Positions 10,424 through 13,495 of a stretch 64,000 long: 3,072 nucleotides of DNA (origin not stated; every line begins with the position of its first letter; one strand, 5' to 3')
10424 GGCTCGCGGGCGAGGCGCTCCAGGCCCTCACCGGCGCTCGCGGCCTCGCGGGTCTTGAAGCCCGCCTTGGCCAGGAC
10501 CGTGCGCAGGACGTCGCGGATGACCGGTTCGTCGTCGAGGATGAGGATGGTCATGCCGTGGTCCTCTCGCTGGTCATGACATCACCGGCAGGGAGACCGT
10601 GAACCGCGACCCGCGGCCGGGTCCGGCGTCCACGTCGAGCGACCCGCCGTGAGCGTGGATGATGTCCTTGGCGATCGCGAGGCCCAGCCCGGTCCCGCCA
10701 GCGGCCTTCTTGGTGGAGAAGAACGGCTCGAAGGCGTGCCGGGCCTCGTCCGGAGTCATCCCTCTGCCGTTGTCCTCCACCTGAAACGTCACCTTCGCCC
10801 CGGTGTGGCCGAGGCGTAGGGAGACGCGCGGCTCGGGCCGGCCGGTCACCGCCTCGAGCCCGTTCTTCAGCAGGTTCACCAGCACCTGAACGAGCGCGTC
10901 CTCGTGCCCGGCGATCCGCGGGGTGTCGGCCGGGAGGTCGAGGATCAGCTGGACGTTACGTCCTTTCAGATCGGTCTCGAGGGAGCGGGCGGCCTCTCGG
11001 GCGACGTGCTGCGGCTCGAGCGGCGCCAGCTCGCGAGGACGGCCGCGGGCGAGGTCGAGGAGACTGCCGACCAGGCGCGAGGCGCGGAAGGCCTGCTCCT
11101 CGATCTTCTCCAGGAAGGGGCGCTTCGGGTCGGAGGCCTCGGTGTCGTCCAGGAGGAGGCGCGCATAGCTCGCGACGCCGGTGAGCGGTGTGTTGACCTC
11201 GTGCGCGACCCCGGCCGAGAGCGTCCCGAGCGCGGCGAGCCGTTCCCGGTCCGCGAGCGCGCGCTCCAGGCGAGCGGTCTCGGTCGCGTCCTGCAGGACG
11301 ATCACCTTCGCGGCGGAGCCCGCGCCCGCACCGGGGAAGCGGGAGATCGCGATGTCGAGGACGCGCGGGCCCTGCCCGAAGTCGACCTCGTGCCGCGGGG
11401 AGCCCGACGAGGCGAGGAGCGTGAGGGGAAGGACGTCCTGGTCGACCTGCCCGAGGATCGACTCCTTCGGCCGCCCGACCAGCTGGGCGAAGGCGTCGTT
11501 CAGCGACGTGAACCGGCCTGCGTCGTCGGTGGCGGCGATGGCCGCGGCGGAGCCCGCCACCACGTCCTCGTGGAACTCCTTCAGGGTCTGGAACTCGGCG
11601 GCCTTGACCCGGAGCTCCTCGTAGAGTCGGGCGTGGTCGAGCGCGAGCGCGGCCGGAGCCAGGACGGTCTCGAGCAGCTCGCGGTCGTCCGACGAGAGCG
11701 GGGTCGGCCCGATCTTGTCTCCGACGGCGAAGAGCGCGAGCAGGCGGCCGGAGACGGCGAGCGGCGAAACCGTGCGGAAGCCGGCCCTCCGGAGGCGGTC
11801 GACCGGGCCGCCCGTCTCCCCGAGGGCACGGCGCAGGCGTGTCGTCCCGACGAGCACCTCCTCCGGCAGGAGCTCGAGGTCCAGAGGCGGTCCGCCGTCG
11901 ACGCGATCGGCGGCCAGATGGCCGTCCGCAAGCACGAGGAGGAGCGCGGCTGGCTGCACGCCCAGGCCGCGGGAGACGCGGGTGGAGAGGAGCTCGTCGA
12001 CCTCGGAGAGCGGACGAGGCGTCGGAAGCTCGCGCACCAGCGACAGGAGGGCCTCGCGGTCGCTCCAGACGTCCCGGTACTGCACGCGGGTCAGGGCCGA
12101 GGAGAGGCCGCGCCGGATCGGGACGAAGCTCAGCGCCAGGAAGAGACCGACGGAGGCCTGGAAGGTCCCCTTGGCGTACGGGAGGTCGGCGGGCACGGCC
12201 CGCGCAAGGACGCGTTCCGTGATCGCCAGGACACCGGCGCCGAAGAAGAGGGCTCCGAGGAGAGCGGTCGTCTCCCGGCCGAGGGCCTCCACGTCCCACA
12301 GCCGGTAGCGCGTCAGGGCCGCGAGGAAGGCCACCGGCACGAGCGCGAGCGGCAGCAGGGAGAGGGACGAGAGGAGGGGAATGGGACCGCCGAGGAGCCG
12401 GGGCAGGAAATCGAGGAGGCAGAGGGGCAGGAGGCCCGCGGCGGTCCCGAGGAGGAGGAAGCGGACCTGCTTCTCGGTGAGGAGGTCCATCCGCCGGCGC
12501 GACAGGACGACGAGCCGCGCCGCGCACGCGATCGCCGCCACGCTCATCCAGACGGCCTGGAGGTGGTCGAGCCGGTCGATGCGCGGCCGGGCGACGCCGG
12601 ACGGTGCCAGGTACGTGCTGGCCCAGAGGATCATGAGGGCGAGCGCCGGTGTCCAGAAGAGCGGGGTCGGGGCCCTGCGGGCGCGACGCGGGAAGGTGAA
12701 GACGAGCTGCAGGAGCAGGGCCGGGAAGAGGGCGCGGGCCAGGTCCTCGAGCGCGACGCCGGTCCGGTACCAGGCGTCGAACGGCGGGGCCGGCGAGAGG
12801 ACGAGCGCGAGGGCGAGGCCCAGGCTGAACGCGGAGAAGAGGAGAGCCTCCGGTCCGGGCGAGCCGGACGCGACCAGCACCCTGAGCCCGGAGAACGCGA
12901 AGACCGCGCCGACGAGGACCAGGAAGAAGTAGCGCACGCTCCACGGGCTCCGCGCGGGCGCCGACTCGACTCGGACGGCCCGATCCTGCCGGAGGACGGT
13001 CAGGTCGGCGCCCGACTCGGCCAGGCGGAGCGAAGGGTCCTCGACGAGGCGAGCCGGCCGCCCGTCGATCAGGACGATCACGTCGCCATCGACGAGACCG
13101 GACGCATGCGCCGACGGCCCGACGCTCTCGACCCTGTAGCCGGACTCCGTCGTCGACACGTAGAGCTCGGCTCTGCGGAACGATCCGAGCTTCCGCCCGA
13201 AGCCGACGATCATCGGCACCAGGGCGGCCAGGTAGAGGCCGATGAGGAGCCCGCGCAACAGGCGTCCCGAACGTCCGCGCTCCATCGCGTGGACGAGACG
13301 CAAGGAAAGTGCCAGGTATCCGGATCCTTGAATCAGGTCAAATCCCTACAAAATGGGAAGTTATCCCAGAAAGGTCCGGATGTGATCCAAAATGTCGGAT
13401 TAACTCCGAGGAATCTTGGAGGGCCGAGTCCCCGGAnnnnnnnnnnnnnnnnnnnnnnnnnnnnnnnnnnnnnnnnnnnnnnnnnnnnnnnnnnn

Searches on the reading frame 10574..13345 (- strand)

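Call 86: search_protein_families(library=pfam, proteins=[window:10574-13345:-], max_evalue=0.001)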
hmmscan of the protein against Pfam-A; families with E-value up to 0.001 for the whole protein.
window:10574-13345:- (923 aa): 6 families
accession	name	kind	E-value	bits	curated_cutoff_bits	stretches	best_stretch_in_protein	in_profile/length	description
PF02518.31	HATPase_c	-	4.1e-26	92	26.4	1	814-921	2-109/111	Histidine kinase-, DNA gyrase B-, and HSP90-like ATPase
PF00512.31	HisKA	-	9.6e-14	51.6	26.9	1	706-768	2-63/66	His Kinase A (phospho-acceptor) domain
PF08448.16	PAS_4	-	4e-05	24.2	23.1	1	599-642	4-47/110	PAS fold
PF14501.12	HATPase_c_5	-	0.00014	22.1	22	1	817-907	5-90/102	GHKL domain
PF13188.13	PAS_8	-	0.00024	21.4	21.8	1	591-641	2-53/65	PAS domain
PF13589.12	HATPase_c_3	-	0.0009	19.7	25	0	820-888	5-76/137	Histidine kinase-, DNA gyrase B-, and HSP90-like ATPase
